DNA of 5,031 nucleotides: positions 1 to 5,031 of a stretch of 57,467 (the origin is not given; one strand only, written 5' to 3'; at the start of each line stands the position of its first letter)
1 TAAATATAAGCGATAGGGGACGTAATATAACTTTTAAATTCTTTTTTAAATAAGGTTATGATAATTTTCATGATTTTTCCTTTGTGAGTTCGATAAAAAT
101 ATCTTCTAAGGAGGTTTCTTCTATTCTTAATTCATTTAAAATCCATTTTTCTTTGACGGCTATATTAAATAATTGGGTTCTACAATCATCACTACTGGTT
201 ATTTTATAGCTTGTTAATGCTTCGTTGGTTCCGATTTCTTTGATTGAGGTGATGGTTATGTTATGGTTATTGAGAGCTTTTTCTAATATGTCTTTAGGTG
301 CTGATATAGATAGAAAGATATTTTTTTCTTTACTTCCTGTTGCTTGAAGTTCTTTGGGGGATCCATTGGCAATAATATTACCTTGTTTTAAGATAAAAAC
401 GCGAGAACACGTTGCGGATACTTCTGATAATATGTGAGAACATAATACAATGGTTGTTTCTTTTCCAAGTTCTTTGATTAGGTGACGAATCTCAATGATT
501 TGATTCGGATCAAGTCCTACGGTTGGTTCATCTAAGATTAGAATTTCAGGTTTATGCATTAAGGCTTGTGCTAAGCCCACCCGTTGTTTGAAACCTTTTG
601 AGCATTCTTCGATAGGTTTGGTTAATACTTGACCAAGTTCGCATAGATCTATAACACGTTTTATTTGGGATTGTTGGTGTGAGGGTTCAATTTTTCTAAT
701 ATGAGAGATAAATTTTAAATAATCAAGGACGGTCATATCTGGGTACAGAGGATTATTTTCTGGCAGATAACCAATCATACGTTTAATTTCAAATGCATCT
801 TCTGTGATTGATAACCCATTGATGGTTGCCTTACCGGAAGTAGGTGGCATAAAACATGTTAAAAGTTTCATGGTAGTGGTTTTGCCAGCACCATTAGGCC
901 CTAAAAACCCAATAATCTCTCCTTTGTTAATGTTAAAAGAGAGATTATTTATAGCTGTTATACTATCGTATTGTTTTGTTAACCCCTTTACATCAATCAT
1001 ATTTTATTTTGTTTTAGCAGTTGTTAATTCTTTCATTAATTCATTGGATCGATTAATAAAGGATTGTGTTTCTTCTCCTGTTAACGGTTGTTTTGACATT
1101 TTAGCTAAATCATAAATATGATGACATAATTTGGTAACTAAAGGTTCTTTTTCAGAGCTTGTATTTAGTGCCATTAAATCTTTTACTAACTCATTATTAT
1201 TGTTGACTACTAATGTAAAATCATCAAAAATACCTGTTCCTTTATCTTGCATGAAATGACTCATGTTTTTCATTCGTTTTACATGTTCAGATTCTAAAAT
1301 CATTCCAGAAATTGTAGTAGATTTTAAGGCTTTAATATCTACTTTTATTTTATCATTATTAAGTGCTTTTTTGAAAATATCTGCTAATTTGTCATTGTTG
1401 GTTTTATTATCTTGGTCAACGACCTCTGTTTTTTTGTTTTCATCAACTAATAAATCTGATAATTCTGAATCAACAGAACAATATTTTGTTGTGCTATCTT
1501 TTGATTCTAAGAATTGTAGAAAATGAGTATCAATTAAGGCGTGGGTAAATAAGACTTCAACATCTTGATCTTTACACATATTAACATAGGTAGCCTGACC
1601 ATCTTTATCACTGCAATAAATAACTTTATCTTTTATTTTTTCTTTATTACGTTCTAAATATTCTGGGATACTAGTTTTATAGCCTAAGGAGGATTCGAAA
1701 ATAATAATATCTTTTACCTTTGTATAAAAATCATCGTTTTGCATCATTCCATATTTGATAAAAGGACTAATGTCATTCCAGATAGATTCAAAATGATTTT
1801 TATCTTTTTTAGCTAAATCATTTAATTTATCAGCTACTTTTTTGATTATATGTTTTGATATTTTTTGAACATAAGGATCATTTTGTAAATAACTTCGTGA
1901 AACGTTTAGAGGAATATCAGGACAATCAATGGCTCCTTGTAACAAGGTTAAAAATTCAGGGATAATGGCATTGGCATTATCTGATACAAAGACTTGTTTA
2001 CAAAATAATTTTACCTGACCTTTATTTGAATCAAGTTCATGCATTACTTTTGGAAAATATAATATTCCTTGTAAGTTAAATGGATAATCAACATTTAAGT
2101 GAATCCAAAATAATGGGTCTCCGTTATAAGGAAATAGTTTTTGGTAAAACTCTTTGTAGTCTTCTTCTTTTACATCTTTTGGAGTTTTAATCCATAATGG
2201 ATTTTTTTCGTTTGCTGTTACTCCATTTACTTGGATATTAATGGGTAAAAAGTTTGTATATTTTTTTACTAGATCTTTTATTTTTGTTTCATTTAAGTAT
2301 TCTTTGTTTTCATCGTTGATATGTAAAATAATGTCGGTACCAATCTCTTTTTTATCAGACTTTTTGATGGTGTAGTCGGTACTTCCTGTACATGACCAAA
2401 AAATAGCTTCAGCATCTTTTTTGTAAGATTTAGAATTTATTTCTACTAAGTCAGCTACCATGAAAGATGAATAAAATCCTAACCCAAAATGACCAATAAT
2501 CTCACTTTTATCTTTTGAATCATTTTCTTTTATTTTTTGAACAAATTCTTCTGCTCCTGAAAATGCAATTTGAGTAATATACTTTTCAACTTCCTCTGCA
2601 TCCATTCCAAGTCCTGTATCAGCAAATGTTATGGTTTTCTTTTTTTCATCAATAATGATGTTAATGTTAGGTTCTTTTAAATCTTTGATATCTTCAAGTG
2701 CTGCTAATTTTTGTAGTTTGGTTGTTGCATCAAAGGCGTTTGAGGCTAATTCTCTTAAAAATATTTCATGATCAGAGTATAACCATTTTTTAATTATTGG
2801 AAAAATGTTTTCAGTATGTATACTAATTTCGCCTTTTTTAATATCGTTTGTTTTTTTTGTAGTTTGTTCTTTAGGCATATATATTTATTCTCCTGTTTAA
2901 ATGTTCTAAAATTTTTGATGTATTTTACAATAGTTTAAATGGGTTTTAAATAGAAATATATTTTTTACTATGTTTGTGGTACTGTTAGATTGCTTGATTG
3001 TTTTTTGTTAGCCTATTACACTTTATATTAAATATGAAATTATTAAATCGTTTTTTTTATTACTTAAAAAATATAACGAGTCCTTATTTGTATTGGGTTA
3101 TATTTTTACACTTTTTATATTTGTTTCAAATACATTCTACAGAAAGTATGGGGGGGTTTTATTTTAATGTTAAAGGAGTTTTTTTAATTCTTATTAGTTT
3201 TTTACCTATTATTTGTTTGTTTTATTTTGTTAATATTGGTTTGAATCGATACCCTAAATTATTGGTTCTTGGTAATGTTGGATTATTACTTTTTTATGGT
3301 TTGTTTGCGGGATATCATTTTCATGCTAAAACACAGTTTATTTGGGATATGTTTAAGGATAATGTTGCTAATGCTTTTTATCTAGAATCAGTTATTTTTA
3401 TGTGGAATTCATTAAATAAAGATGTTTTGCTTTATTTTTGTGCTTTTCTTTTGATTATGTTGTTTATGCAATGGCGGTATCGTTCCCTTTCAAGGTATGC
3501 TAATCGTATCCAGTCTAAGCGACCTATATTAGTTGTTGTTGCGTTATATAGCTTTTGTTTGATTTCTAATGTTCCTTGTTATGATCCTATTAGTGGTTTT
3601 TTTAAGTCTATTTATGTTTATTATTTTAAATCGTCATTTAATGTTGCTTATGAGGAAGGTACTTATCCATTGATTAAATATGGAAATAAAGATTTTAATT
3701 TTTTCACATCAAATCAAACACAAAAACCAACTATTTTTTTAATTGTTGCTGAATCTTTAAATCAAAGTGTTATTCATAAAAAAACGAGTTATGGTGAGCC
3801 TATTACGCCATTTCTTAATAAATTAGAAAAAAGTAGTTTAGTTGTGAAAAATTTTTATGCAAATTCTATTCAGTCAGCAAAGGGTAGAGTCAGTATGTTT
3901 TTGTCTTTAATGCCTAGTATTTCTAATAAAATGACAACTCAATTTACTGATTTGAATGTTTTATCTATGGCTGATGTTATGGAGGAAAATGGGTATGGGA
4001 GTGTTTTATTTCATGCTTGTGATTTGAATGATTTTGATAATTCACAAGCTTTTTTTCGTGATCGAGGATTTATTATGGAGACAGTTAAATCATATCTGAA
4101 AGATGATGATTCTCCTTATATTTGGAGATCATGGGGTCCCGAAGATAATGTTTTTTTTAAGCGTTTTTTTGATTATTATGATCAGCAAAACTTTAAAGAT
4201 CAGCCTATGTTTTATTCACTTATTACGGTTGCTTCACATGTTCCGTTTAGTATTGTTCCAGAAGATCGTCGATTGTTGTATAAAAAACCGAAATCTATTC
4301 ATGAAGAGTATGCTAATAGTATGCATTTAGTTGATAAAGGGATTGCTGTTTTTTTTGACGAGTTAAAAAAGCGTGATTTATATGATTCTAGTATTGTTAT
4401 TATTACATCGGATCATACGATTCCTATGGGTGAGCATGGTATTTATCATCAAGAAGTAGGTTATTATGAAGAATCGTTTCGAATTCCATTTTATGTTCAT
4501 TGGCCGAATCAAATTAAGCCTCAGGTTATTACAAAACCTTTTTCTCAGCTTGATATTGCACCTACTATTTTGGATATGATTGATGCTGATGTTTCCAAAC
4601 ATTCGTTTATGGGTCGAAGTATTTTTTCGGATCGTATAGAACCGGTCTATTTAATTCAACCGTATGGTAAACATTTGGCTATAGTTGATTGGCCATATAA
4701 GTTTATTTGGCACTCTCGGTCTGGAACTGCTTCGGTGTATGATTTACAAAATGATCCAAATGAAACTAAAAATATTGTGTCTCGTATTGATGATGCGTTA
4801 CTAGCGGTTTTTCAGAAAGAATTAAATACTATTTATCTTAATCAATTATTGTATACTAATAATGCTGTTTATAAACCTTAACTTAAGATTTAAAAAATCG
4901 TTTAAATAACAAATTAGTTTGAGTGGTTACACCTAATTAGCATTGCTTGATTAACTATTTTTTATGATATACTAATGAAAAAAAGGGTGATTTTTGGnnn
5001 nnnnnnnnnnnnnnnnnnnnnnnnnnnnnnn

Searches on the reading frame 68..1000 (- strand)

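Call 47: search_protein_families(library=pfam, proteins=[window:68-1000:-], max_evalue=0.00001)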
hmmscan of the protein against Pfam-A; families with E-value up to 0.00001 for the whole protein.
window:68-1000:- (310 aa): 2 families
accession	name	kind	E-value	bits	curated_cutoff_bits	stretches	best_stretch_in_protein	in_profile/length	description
PF00005.33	ABC_tran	-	1.1e-31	110.7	25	1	18-160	2-136/137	ABC transporter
PF13304.12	AAA_21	-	1.3e-09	39.1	27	0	119-192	224-301/304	AAA domain, putative AbiEii toxin, Type IV TA system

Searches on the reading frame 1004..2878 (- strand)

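Call 47: search_protein_families(library=pfam, proteins=[window:1004-2878:-], max_evalue=0.00001)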
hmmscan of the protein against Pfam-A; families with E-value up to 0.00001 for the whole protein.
window:1004-2878:- (624 aa): 2 families
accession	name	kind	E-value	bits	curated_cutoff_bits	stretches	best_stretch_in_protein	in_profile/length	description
PF00183.23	HSP90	-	1.8e-60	205.8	24.4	1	221-618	81-489/518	Hsp90 protein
PF13589.12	HATPase_c_3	-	4.1e-10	40.3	25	1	40-174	6-119/137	Histidine kinase-, DNA gyrase B-, and HSP90-like ATPase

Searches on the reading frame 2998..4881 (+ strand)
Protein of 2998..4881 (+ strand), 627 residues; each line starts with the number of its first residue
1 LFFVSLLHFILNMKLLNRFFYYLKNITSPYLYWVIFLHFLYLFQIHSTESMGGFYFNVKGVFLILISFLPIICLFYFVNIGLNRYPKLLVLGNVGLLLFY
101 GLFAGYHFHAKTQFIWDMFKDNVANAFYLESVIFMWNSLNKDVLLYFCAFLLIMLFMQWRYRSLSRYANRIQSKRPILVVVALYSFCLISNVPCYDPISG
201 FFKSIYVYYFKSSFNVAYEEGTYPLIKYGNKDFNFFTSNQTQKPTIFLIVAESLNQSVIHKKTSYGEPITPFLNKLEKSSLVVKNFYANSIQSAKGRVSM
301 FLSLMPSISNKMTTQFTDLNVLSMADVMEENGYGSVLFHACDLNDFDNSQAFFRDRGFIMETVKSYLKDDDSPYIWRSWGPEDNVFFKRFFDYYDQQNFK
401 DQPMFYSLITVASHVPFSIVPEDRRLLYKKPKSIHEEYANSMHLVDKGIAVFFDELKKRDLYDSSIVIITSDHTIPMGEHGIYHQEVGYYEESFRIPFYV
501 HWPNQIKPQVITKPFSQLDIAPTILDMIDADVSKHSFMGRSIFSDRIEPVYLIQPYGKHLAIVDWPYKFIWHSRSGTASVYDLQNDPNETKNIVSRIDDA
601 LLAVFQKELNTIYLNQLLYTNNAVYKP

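Call 47: search_protein_families(library=pfam, proteins=[window:2998-4881:+], max_evalue=0.00001)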
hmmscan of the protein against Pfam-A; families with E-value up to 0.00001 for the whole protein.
window:2998-4881:+ (627 aa): 2 families
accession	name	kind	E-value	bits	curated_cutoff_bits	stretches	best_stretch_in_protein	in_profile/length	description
PF00884.28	Sulfatase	-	1.8e-40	139.6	25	1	244-529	1-300/301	Sulfatase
PF16347.10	SGSH_C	-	2.1e-14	54.4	29.3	1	478-541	1-63/154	N-sulphoglucosamine sulphohydrolase, C-terminal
